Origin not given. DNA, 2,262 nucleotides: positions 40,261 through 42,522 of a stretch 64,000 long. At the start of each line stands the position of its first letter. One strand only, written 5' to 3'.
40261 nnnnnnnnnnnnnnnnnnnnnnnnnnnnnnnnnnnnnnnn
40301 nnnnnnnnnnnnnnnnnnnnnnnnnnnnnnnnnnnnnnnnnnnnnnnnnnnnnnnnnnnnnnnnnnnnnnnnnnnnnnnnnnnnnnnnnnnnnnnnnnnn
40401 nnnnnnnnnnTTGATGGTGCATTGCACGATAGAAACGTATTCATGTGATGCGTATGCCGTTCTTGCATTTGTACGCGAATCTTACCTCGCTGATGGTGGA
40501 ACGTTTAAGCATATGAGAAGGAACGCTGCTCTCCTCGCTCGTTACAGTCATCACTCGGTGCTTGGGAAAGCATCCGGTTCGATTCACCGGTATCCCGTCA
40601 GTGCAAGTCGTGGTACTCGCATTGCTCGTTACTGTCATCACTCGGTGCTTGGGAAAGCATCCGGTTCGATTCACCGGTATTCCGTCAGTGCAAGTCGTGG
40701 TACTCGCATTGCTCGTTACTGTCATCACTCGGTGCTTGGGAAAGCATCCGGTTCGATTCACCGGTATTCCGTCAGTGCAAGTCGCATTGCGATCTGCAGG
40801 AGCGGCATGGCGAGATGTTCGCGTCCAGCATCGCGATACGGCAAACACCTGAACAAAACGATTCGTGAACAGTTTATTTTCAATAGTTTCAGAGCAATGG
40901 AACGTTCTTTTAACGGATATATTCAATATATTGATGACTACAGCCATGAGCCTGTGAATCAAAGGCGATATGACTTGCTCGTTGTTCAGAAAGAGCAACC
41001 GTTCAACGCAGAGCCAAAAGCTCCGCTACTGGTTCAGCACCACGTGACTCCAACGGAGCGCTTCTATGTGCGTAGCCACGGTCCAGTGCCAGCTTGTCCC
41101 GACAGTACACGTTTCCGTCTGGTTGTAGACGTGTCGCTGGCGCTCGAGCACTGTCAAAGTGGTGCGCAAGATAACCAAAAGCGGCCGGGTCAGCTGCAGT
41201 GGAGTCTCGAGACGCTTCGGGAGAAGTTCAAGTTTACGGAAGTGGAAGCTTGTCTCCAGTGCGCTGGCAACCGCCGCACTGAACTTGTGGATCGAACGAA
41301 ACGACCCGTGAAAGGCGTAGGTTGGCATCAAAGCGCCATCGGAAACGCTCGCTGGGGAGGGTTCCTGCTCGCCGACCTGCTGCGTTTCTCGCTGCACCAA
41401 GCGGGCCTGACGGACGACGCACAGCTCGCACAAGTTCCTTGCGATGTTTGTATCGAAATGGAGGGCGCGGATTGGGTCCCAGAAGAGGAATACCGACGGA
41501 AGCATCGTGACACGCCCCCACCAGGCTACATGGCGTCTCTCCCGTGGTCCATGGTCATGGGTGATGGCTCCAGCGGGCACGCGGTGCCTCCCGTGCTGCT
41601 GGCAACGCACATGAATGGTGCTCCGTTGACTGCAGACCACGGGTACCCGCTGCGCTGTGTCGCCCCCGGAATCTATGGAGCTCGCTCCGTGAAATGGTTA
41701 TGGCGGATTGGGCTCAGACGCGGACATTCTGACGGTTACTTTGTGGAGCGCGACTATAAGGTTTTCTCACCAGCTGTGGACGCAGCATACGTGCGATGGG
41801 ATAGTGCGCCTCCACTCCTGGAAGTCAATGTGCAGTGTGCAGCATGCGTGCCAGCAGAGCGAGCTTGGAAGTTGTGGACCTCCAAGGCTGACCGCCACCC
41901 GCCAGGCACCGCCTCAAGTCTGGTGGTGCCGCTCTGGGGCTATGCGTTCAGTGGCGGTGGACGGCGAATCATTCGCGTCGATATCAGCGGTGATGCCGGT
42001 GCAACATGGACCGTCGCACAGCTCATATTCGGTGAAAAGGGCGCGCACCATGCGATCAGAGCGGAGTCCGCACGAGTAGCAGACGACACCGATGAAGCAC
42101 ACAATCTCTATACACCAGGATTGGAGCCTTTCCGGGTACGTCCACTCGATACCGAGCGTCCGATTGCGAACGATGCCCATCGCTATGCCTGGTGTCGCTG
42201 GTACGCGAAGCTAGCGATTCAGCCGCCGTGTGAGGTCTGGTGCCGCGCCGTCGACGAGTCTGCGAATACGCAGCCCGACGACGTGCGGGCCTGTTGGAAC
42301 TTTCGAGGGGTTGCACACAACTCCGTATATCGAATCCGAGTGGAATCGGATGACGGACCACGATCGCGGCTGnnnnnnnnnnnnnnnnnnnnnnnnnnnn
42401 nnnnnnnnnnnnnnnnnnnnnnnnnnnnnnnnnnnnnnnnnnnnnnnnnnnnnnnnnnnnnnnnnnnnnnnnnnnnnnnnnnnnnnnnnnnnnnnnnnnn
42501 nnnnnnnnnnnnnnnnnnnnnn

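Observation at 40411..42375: Plant-type peroxisomal sulfite oxidase (-SRL) preceded by an in-frame 84-bp x3 tandem repeat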

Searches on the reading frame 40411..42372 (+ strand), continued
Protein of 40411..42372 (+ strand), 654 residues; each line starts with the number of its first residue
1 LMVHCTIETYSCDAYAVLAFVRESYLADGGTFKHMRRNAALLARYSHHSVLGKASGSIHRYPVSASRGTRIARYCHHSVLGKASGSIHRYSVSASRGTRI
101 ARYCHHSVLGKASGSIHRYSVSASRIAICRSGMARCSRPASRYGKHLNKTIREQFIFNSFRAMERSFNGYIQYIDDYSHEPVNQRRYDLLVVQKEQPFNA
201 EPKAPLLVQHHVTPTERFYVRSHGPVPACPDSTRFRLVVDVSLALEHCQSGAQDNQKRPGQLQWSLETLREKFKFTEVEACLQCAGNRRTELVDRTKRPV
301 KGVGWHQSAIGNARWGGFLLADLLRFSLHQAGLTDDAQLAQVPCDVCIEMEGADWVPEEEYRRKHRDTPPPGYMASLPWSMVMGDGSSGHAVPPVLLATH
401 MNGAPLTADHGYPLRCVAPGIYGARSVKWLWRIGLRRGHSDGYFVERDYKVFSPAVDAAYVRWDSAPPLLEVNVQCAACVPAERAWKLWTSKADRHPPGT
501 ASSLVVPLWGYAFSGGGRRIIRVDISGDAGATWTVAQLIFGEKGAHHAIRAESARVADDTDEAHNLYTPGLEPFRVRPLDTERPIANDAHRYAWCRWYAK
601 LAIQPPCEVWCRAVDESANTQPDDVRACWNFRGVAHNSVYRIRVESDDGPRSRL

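Call 16: find_encoding_contigs(protein=P0001, flank=10000, max_places=10)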
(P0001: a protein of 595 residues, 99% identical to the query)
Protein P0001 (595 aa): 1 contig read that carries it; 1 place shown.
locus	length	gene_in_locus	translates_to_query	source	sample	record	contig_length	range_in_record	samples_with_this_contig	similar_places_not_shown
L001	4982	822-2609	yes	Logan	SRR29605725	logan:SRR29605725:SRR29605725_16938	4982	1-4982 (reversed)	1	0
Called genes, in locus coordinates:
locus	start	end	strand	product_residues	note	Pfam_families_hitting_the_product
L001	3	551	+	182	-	?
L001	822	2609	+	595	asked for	PF00174:Oxidored_molyb, PF03404:Mo-co_dimer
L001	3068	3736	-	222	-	-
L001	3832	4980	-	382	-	?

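Call 17: find_encoding_contigs(protein=P0002, flank=6000, max_places=4)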
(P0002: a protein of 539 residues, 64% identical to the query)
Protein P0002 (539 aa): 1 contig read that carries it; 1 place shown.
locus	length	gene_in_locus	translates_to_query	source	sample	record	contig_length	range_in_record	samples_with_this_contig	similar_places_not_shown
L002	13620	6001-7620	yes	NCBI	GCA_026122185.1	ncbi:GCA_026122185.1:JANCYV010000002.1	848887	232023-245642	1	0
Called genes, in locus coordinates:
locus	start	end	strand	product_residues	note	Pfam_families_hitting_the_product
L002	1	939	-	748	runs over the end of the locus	PF00249:Myb_DNA-binding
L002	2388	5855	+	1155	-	PF04097:Nic96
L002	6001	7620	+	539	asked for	PF00174:Oxidored_molyb, PF03404:Mo-co_dimer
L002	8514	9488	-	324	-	PF09668:Asp_protease, PF13650:Asp_protease_2, PF13975:gag-asp_proteas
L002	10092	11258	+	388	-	PF00398:RrnaAD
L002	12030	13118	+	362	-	PF01553:Acyltransferase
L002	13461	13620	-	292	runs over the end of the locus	PF10502:Peptidase_S26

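Call 18: find_encoding_contigs(protein=P0003, flank=6000, max_places=4)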
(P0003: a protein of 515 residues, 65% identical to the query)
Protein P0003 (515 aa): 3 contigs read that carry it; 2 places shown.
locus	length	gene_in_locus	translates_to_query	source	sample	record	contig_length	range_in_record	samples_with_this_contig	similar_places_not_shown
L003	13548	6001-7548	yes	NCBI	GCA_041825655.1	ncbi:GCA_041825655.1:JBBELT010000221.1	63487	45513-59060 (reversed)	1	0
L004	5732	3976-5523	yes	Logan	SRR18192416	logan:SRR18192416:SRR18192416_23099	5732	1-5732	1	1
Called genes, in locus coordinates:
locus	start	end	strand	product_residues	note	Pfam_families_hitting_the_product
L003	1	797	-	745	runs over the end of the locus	PF00249:Myb_DNA-binding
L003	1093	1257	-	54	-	-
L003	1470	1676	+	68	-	-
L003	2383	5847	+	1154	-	PF04097:Nic96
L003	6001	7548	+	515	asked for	PF00174:Oxidored_molyb, PF03404:Mo-co_dimer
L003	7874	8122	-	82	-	-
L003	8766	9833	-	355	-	PF09668:Asp_protease, PF13650:Asp_protease_2, PF13975:gag-asp_proteas, PF00627:UBA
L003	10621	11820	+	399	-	PF00398:RrnaAD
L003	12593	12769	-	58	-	-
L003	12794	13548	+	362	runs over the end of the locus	PF01553:Acyltransferase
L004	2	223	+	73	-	?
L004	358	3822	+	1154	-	PF04097:Nic96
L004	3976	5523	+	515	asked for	PF00174:Oxidored_molyb, PF03404:Mo-co_dimer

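Call 20: list_cluster_members(proteins=[P0001])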
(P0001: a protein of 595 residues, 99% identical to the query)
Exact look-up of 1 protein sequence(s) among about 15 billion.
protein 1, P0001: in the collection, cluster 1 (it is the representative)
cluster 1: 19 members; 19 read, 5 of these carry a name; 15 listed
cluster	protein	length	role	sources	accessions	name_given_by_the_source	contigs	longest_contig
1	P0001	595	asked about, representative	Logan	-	-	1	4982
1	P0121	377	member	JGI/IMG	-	sulfite oxidase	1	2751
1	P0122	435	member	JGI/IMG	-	sulfite oxidase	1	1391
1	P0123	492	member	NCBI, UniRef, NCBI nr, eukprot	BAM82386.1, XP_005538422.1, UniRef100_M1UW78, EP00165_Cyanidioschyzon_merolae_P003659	probable sulfite oxidase [Cyanidioschyzon merolae strain 10D] | Probable sulfite oxidase n=1 Tax=Cyanidioschyzon merolae (strain NIES-3377 / 10D) ... | XP_005538422.1 probable sulfite oxidase [Cyanidioschyzon merolae strain 10D]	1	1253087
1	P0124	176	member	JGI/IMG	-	sulfite oxidase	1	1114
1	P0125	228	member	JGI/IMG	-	sulfite oxidase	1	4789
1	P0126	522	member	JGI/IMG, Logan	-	-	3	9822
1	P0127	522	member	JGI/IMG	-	-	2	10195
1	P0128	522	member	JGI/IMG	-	-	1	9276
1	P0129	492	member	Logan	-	-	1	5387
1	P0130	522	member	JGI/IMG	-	-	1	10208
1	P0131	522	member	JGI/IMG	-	-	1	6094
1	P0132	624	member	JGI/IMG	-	-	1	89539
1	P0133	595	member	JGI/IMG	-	-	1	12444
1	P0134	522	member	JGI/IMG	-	-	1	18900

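Call 22: find_encoding_contigs(protein=P0132, flank=3000, max_places=4)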
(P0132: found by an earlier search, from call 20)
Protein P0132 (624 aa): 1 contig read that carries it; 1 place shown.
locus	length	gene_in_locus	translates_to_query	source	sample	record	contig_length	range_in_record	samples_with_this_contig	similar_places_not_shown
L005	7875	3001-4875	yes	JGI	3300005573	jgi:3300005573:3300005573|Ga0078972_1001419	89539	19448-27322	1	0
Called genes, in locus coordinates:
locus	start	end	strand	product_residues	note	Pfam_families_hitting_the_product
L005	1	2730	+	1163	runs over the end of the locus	PF04097:Nic96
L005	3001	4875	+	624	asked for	PF00174:Oxidored_molyb, PF03404:Mo-co_dimer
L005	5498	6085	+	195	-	-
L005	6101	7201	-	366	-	PF09668:Asp_protease, PF13650:Asp_protease_2, PF13975:gag-asp_proteas, PF00627:UBA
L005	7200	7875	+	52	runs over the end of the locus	-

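Call 23: find_encoding_contigs(protein=P0134, flank=2500, max_places=4)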
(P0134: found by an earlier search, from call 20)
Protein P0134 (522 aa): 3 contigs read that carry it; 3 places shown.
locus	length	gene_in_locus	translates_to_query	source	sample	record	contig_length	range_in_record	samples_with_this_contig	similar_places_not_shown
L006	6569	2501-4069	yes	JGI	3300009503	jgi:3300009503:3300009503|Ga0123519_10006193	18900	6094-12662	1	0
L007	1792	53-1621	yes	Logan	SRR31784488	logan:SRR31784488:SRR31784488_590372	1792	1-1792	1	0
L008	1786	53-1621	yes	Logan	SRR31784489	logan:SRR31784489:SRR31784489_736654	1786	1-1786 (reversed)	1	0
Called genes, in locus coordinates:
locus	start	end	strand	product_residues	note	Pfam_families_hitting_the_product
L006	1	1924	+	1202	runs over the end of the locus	PF04097:Nic96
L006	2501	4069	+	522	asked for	PF00174:Oxidored_molyb, PF03404:Mo-co_dimer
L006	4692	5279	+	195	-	-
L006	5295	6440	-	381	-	PF09668:Asp_protease, PF13650:Asp_protease_2, PF13975:gag-asp_proteas, PF00627:UBA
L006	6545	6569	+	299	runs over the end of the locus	-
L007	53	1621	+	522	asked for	PF00174:Oxidored_molyb, PF03404:Mo-co_dimer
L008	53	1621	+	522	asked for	PF00174:Oxidored_molyb, PF03404:Mo-co_dimer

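Call 24: find_encoding_contigs(protein=P0126, flank=2500, max_places=4)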
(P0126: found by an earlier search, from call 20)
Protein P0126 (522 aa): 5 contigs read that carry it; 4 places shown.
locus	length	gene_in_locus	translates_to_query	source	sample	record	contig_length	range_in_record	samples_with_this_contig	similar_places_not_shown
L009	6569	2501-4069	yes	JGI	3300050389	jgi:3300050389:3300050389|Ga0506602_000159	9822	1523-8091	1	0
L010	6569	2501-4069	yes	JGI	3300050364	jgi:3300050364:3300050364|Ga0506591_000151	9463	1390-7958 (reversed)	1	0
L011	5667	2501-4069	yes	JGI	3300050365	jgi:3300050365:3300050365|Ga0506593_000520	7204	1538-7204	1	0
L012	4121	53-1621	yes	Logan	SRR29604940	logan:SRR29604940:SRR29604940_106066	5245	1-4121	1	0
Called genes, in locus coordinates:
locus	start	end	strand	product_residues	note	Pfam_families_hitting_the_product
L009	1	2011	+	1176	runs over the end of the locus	?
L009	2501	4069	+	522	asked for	PF00174:Oxidored_molyb, PF03404:Mo-co_dimer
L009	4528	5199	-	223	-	-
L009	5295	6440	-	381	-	PF09668:Asp_protease, PF13650:Asp_protease_2, PF13975:gag-asp_proteas, PF00627:UBA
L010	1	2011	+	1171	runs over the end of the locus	?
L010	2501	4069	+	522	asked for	PF00174:Oxidored_molyb, PF03404:Mo-co_dimer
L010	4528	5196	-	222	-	-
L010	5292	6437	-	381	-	PF09668:Asp_protease, PF13650:Asp_protease_2, PF13975:gag-asp_proteas, PF00627:UBA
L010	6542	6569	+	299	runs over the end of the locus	-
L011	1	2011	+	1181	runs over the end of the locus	?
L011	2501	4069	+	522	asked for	PF00174:Oxidored_molyb, PF03404:Mo-co_dimer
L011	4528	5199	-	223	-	-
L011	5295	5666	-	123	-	?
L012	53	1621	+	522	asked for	PF00174:Oxidored_molyb, PF03404:Mo-co_dimer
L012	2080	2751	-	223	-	-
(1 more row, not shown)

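Call 25: find_encoding_contigs(protein=P0133, flank=2500, max_places=4)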
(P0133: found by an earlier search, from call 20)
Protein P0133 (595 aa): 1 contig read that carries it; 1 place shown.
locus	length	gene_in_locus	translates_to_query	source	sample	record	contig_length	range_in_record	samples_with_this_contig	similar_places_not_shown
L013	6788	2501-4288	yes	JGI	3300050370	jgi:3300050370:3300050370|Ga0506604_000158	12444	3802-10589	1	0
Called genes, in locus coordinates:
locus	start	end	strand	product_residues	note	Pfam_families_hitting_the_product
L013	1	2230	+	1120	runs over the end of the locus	PF04097:Nic96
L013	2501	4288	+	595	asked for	PF00174:Oxidored_molyb, PF03404:Mo-co_dimer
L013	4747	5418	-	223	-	-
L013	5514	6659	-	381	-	PF09668:Asp_protease, PF13650:Asp_protease_2, PF13975:gag-asp_proteas, PF00627:UBA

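Call 32: find_encoding_contigs(protein=P0004, flank=5000, max_places=3)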
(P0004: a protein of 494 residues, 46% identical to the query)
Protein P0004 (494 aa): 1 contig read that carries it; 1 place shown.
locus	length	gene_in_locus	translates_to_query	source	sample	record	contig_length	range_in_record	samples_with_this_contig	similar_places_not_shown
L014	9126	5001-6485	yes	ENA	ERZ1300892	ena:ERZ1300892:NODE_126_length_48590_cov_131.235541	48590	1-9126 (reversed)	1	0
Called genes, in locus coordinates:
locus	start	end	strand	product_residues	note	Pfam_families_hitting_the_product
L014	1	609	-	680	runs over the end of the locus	PF00249:Myb_DNA-binding (weak)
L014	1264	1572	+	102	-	-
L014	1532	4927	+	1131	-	PF04097:Nic96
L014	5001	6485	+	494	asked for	PF00174:Oxidored_molyb, PF03404:Mo-co_dimer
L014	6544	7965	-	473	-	PF10790:DUF2604 (weak), PF11976:Rad60-SLD (weak), PF09668:Asp_protease, PF13650:Asp_protease_2 (weak), PF13975:gag-asp_proteas, PF00627:UBA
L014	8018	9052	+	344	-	PF00398:RrnaAD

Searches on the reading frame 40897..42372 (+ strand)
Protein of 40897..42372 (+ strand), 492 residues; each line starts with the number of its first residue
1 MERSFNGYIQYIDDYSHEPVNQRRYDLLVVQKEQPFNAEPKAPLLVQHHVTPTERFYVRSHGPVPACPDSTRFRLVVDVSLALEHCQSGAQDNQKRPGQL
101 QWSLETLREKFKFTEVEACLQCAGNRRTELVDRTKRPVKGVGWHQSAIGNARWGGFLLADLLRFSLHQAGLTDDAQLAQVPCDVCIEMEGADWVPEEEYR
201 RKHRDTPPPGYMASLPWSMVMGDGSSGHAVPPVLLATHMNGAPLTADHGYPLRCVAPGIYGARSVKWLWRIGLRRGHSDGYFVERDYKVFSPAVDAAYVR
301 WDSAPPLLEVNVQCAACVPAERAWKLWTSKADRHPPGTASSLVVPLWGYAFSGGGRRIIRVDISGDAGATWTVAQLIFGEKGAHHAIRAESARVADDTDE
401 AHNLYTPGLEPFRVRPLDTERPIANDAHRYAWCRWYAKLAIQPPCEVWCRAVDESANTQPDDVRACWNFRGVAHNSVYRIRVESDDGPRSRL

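Call 7: search_solved_structures(query=window:40897-42372:+, show_alignments=2)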
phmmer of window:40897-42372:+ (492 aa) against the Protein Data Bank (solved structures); distinct sequences matched with E-value up to 0.001: 21.
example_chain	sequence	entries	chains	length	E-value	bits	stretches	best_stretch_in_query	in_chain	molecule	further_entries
2a99_A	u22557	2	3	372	4.6e-59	203.6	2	24-381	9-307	Sulfite Oxidase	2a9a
2a9d_A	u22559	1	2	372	1.4e-58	202.1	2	24-381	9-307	Sulfite Oxidase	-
1sox_A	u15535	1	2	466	1.4e-58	202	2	24-381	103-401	SULFITE OXIDASE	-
2a9b_A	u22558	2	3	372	1.7e-58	201.8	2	24-381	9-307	Sulfite Oxidase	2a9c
3hc2_A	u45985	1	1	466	3.9e-58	200.6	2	24-381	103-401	sulfite oxidase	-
1ogp_A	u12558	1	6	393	4.9e-58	200.3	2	13-375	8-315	SULFITE OXIDASE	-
3hbq_A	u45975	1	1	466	2.1e-57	198.2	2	24-381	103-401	Sulphite oxide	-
3hbg_A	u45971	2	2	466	2.6e-57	197.8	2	24-381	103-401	Sulfite Oxidase mutant C185S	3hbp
3r18_A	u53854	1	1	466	1.1e-56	195.8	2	24-381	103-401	Sulfite oxidase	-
3r19_A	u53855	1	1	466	2.2e-56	194.8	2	24-381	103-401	Sulfite oxidase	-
2bih_A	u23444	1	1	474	1.2e-23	86.8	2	233-380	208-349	NITRATE REDUCTASE [NADPH]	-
2bii_A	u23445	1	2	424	2.8e-22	82.3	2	233-380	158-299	NITRATE REDUCTASE [NADPH]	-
6y0k_AAA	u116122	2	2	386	3.1e-19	72.2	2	228-381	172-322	Putaitve sulfite oxidase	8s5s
2blf_A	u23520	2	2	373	4e-17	65.3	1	232-376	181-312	Sulfite:cytochrome c oxidoreductase subunit A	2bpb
2ca4_A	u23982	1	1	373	7.6e-17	64.3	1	232-376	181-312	SULFITE:CYTOCHROME C OXIDOREDUCTASE SUBUNIT A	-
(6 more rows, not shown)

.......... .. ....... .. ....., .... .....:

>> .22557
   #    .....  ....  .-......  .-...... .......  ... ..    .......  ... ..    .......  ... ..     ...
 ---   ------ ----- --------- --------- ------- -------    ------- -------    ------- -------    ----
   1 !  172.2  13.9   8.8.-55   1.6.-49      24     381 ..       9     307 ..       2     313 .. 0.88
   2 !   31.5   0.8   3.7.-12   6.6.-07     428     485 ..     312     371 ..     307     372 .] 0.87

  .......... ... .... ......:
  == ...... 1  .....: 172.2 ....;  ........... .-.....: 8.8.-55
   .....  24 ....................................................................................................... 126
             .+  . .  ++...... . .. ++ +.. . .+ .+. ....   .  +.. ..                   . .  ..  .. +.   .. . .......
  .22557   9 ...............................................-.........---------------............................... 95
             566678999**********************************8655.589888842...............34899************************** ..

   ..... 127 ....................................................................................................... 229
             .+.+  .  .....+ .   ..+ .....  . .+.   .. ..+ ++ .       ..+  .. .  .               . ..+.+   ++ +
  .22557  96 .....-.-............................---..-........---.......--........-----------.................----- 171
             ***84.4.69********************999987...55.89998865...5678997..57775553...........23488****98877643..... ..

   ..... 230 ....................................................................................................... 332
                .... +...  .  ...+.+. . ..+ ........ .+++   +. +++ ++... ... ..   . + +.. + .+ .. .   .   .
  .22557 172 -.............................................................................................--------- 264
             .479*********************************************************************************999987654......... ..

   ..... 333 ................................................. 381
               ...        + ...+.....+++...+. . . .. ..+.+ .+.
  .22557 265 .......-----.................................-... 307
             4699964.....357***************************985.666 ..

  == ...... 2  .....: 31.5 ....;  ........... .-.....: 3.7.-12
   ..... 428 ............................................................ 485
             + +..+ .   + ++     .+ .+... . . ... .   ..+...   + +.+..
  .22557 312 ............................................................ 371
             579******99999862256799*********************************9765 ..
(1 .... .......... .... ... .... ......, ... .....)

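Call 12: find_encoding_contigs(protein=window:40897-42372:+, flank=10000)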
Protein window:40897-42372:+ (492 aa): no gene with exactly this product is on record in the collection.
